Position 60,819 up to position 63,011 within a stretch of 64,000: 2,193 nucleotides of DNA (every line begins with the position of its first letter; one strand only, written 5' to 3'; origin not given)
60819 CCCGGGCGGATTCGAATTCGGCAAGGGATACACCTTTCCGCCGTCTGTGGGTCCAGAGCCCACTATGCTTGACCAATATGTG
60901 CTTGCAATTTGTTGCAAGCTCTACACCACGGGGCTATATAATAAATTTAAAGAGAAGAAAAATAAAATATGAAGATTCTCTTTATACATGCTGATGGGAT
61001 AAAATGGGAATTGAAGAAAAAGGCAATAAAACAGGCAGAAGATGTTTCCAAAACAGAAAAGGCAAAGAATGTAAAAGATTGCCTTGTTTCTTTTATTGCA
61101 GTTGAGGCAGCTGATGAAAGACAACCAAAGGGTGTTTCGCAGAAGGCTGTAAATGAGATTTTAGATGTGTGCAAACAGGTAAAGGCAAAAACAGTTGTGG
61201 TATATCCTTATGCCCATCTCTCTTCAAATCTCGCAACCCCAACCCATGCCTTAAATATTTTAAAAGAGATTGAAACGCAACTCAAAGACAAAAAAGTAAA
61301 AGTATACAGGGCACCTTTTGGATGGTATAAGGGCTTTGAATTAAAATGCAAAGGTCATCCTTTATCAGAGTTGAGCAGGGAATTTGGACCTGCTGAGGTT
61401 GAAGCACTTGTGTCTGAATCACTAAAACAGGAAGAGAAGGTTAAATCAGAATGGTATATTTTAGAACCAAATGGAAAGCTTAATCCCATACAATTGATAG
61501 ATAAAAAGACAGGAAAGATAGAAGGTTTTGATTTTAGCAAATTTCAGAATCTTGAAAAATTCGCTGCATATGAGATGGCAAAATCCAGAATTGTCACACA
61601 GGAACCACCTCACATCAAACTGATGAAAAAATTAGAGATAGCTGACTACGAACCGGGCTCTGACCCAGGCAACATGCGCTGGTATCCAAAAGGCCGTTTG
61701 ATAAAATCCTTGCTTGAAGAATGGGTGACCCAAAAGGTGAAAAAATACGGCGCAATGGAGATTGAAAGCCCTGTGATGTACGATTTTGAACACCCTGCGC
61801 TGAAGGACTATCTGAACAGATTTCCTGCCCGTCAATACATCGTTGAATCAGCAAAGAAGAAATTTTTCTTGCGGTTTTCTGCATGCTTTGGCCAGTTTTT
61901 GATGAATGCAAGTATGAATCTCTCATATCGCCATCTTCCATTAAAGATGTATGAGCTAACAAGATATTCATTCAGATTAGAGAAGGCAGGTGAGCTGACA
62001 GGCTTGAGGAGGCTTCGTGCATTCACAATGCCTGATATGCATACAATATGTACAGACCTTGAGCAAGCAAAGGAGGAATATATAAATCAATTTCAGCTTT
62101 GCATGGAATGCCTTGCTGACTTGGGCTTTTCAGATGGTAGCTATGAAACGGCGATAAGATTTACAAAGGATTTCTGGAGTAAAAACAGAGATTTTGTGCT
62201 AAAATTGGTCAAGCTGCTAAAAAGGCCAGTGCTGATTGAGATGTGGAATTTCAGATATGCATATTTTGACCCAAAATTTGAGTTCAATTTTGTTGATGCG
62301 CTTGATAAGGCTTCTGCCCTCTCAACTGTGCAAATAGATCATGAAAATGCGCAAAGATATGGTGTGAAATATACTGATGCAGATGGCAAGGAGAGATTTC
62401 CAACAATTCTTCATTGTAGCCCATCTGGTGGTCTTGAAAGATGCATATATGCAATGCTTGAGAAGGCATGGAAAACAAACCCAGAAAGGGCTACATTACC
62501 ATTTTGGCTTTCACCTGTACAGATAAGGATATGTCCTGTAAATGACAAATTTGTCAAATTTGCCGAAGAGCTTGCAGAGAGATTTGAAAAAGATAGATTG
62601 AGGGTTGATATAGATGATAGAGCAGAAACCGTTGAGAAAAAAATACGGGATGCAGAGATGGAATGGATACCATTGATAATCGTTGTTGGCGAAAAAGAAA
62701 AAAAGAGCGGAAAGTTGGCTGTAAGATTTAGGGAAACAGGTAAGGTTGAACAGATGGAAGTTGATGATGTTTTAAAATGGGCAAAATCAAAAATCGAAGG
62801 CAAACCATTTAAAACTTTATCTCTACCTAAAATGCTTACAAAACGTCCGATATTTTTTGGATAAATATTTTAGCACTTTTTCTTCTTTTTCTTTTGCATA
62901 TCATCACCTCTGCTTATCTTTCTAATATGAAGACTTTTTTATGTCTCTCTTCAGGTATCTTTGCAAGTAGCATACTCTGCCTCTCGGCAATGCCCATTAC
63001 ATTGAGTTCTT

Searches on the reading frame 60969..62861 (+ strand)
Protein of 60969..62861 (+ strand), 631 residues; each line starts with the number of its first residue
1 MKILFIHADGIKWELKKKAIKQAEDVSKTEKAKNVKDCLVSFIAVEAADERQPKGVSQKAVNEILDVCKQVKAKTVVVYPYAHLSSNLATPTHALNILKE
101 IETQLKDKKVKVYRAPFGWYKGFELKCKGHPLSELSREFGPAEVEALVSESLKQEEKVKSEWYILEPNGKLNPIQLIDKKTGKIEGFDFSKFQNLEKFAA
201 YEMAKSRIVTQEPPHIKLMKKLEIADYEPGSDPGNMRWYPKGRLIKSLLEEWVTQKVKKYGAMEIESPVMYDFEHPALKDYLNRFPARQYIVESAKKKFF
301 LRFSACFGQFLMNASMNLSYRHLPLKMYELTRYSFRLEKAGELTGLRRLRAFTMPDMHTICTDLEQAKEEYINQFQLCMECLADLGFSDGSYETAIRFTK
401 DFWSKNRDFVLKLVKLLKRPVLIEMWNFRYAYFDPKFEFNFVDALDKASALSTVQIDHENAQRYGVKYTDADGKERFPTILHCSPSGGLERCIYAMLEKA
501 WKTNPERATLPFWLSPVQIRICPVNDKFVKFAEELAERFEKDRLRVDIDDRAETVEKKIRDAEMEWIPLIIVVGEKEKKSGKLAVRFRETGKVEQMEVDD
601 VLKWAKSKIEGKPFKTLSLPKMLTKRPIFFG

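Call 9: find_homologous_proteins(query=window:60969-62861:+)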
Query window:60969-62861:+ (631 aa): 8000 proteins with E <= 0.001 among 8000 candidates; the best 120 are listed.
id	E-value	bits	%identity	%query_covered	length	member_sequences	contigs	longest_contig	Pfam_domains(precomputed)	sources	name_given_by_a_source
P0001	0.0e+0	1435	100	100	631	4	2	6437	PF03129.26,PF08915.17,PF00587.31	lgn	-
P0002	0.0e+0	1114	77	100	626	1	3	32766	PF03129.26,PF08915.17,PF00587.31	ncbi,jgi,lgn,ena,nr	ncbi:MAG: threonine--tRNA ligase [Candidatus Aenigmatarchaeota archaeon]|nr:MAG: threonine--tRNA lig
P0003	0.0e+0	1051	73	100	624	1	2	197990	PF03129.26,PF08915.17,PF00587.31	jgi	jgi:threonyl-tRNA synthetase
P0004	0.0e+0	1050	71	100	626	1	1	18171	PF03129.26,PF08915.17,PF00587.31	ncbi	-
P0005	3.3e-290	982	68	100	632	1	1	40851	PF03129.26,PF08915.17,PF00587.31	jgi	-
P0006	4.3e-284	962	68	100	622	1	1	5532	PF03129.26,PF08915.17,PF00587.31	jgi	jgi:threonyl-tRNA synthetase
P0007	1.4e-283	960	66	100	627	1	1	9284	PF03129.26,PF08915.17,PF00587.31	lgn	-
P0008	2.3e-282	956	65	100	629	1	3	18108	PF03129.26,PF08915.17,PF00587.31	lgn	-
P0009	3.8e-282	956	65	100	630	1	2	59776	PF03129.26,PF08915.17,PF00587.31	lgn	-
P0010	2.2e-281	953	67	100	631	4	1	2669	PF03129.26,PF08915.17,PF00587.31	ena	-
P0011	1.7e-280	950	65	100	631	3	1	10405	PF03129.26,PF08915.17,PF00587.31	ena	-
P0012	7.9e-277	938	66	100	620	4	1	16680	PF03129.26,PF08915.17,PF00587.31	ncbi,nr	ncbi:MAG: threonine--tRNA ligase [Candidatus Aenigmarchaeota archaeon]|nr:threonine--tRNA ligase [Ca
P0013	1.7e-274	931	65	100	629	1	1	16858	PF03129.26,PF08915.17,PF00587.31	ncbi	-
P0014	3.0e-274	930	64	100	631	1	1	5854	PF03129.26,PF08915.17,PF00587.31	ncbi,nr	ncbi:MAG: threonine--tRNA ligase [Candidatus Aenigmarchaeota archaeon]|nr:threonine--tRNA ligase [Ca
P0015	8.9e-274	928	64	100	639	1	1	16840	PF03129.26,PF08915.17,PF00587.31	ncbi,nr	ncbi:MAG: threonine--tRNA ligase [Candidatus Aenigmarchaeota archaeon]|nr:threonine--tRNA ligase [Ca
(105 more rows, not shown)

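Call 11: find_encoding_contigs(protein=P0002, flank=3000, max_places=2)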
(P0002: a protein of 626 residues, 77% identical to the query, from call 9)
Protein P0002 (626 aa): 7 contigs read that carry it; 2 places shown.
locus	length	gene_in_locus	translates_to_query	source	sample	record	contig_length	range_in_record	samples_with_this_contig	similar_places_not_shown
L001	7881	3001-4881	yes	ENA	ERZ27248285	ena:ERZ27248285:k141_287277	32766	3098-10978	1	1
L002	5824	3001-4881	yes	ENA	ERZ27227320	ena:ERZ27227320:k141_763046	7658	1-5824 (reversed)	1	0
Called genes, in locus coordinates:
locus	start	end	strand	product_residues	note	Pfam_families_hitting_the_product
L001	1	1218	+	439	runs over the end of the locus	PF18195:GatD_N, PF00710:Asparaginase, PF17763:Asparaginase_C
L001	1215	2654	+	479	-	PF02934:GatB_N, PF02637:GatB_Yqey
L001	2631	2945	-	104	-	-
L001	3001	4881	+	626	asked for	PF08915:tRNA-Thr_ED, PF00587:tRNA-synt_2b, PF03129:HGTP_anticodon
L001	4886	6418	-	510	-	PF02359:CDC48_N (weak), PF02885:Glycos_trans_3N, PF00591:Glycos_transf_3, PF07831:PYNP_C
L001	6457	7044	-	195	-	PF13649:Methyltransf_25 (weak)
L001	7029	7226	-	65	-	-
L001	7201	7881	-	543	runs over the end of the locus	PF00155:Aminotran_1_2, PF01209:Ubie_methyltran, PF13489:Methyltransf_23, PF03848:TehB (weak), PF13847:Methyltransf_31, PF08241:Methyltransf_11, PF08242:Methyltransf_12, PF13649:Methyltransf_25, +3 more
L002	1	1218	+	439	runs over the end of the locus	PF18195:GatD_N, PF00710:Asparaginase, PF17763:Asparaginase_C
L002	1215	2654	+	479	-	PF02934:GatB_N, PF02637:GatB_Yqey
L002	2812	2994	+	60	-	-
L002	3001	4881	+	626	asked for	PF08915:tRNA-Thr_ED, PF00587:tRNA-synt_2b, PF03129:HGTP_anticodon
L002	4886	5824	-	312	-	?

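Call 12: find_encoding_contigs(protein=P0003, flank=3000, max_places=2)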
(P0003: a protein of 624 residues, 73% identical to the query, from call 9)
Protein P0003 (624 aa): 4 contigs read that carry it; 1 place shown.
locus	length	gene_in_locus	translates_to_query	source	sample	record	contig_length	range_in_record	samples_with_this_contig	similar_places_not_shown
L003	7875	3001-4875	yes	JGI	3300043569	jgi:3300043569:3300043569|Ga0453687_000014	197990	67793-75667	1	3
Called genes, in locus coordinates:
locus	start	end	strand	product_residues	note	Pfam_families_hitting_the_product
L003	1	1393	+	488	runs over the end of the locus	PF02934:GatB_N, PF02637:GatB_Yqey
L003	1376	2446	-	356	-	PF00793:DAHP_synth_1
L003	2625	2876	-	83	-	-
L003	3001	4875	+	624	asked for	PF08915:tRNA-Thr_ED, PF00587:tRNA-synt_2b, PF03129:HGTP_anticodon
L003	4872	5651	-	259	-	PF05362:Lon_C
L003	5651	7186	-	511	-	PF02885:Glycos_trans_3N, PF00591:Glycos_transf_3, PF07831:PYNP_C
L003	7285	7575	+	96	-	PF05854:MC1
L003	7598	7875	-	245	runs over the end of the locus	PF01478:Peptidase_A24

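Call 13: find_encoding_contigs(protein=P0004, flank=3000, max_places=2)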
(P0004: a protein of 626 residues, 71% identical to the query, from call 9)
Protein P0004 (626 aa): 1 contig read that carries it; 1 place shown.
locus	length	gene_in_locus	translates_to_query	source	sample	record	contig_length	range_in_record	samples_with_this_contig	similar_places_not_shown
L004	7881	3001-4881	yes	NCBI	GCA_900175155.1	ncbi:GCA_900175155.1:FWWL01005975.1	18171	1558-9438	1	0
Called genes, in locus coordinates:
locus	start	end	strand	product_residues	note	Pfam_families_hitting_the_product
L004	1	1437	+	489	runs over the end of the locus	PF02934:GatB_N, PF02637:GatB_Yqey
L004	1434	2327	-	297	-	PF00793:DAHP_synth_1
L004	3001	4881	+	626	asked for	PF08915:tRNA-Thr_ED, PF00587:tRNA-synt_2b, PF03129:HGTP_anticodon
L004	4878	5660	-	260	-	PF05362:Lon_C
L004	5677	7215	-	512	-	PF02885:Glycos_trans_3N, PF00591:Glycos_transf_3, PF07831:PYNP_C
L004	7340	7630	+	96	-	PF05854:MC1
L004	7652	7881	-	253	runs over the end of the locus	PF01478:Peptidase_A24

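Call 14: find_encoding_contigs(protein=P0005, flank=3000, max_places=2)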
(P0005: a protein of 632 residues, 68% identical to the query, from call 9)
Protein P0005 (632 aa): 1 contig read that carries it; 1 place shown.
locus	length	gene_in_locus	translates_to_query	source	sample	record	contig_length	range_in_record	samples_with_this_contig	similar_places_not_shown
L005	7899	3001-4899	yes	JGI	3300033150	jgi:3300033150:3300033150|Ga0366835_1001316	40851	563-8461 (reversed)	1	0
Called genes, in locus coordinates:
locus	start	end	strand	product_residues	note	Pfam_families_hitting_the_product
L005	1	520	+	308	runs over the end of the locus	PF04055:Radical_SAM, PF08608:Wyosine_form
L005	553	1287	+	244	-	-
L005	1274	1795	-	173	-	PF01994:Trm56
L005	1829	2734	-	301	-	PF01544:CorA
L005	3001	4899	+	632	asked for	PF08915:tRNA-Thr_ED, PF00587:tRNA-synt_2b, PF03129:HGTP_anticodon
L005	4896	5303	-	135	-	PF06695:Sm_multidrug_ex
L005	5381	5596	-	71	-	-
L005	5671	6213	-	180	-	-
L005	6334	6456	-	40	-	-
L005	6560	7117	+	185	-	PF00881:Nitroreductase, PF14512:TM1586_NiRdase (weak)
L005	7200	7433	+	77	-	PF08461:WHD_RNase_R (weak)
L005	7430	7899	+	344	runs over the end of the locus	?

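Call 17: find_related_loci(query=window:60969-62861:+, collection=genome_contigs, flank=1500)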
Query window:60969-62861:+ (631 aa) in genome_contigs; peptide patterns used: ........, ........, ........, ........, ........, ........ (x = any residue, [..] = any of these).
236 stretches matched a pattern; 217 encode a relative of the query (tblastn E <= 1e-3); the best 80 are kept; 80 distinct loci.
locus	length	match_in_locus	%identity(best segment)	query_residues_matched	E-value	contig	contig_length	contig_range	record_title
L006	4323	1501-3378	77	1-631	0e+0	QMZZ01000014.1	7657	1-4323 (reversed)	MAG: Candidatus Aenigmatarchaeota archaeon isolate B14_G16 B14_Guay16_scaffold_08636, whole genome shotgun sequence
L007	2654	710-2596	67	1-631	0e+0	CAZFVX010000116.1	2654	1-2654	MAG TPA_asm: uncultured archaeon isolate binchicken_co6_161 genome assembly, contig: NODE_56345_length_2654_cov_8.407464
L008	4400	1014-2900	65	1-631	0e+0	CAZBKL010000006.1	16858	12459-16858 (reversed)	MAG TPA_asm: uncultured archaeon isolate binchicken_co91_465 genome assembly, contig: NODE_3877_length_16858_cov_5.76034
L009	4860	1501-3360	65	1-631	0e+0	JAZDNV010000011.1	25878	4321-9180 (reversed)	MAG: Candidatus Aenigmatarchaeota archaeon isolate MEGAHIT-group-0.728 k141_9892881, whole genome shotgun sequence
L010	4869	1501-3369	60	1-631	0e+0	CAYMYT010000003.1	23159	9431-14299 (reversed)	MAG TPA_asm: uncultured archaeon isolate SRP124282_co5_38 genome assembly, contig: NODE_98_length_23159_cov_17.262985, w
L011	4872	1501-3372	58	1-631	0e+0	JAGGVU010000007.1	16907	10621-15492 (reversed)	MAG: Candidatus Aenigmatarchaeota archaeon isolate AUK108 PB_MBMC_062_c_000000000004, whole genome shotgun sequence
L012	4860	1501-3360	58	1-631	0e+0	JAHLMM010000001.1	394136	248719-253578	MAG: Candidatus Aenigmatarchaeota archaeon isolate DRTY-6_1_bin_65 NODE_1_length_394136_cov_2.33442, whole genome shotgu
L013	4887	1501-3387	57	1-631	0e+0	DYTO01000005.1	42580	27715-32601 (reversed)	MAG TPA_asm: Candidatus Hadarchaeum sp. isolate DR5_53_9 Afr_mines_DR5_88_length_42580_cov_3_862928, whole genome shotgu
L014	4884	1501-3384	59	7-631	0e+0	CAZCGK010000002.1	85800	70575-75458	MAG TPA_asm: uncultured archaeon isolate binchicken_co6_226 genome assembly, contig: NODE_83_length_85800_cov_10.458697,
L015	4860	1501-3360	57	1-631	0e+0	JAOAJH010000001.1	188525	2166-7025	MAG: Candidatus Aenigmatarchaeota archaeon isolate SKW179 NODE_1_length_188525_cov_6.296915, whole genome shotgun sequen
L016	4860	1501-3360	58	1-631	0e+0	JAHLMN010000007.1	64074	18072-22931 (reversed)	MAG: Candidatus Aenigmatarchaeota archaeon isolate DRTY-7_1_bin_34 NODE_187_length_64074_cov_13.4633, whole genome shotg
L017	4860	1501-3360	57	1-629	0e+0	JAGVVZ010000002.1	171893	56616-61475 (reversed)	MAG: Candidatus Aenigmatarchaeota archaeon isolate RIFCSPHIGHO2_02_FULL_35_12 rifcsphigho2_02_scaffold_37, whole genome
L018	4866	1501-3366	57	1-631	0e+0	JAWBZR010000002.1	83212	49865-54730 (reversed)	MAG: Candidatus Aenigmatarchaeota archaeon isolate JZ-1_201901_bins_70 JZ-1_201901_bins_70_scaffold_2, whole genome shot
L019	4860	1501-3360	57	1-629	0e+0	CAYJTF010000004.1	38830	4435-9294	MAG TPA_asm: uncultured archaeon isolate ERP125453_co1_357 genome assembly, contig: NODE_807_length_38830_cov_7.418182,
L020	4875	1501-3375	57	1-631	0e+0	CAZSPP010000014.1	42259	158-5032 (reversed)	MAG TPA_asm: uncultured archaeon isolate binchicken_co25_131 genome assembly, contig: k141_101587, whole genome shotgun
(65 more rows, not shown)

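Call 46: find_encoding_contigs(protein=P0001, flank=2000, max_places=4)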
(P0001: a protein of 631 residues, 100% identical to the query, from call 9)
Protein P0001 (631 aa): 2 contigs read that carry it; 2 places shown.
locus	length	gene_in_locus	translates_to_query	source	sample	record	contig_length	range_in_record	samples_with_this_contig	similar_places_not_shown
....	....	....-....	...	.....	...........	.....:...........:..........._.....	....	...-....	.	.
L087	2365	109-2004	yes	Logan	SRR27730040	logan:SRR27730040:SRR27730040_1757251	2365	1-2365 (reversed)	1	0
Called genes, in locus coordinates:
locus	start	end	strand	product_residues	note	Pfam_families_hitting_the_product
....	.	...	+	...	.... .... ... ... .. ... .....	?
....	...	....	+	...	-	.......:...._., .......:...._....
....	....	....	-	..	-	-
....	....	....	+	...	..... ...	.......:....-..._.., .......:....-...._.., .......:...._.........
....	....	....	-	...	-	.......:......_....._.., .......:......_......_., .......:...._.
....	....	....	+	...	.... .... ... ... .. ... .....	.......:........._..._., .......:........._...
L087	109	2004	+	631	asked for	PF08915:tRNA-Thr_ED, PF00587:tRNA-synt_2b, PF03129:HGTP_anticodon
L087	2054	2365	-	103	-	?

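Call 47: find_encoding_contigs(protein=P0006, flank=1000, max_places=1)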
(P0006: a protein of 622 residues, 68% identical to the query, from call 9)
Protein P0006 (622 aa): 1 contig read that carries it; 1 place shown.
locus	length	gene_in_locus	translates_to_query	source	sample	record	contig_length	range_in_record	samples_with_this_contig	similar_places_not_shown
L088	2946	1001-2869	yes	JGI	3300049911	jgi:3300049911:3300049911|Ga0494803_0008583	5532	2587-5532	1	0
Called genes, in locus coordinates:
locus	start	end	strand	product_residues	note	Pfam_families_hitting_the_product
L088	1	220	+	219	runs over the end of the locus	-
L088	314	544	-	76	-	-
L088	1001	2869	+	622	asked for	PF08915:tRNA-Thr_ED, PF00587:tRNA-synt_2b, PF03129:HGTP_anticodon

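Call 48: find_encoding_contigs(protein=P0010, flank=1000, max_places=1)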
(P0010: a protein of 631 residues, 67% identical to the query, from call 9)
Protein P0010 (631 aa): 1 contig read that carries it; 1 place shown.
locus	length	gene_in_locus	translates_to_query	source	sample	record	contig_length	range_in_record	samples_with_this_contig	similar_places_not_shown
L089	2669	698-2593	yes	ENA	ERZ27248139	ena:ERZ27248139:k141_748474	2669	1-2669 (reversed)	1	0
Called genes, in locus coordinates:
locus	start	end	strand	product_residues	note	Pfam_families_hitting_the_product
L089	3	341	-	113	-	?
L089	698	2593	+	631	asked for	PF08915:tRNA-Thr_ED, PF00587:tRNA-synt_2b, PF03129:HGTP_anticodon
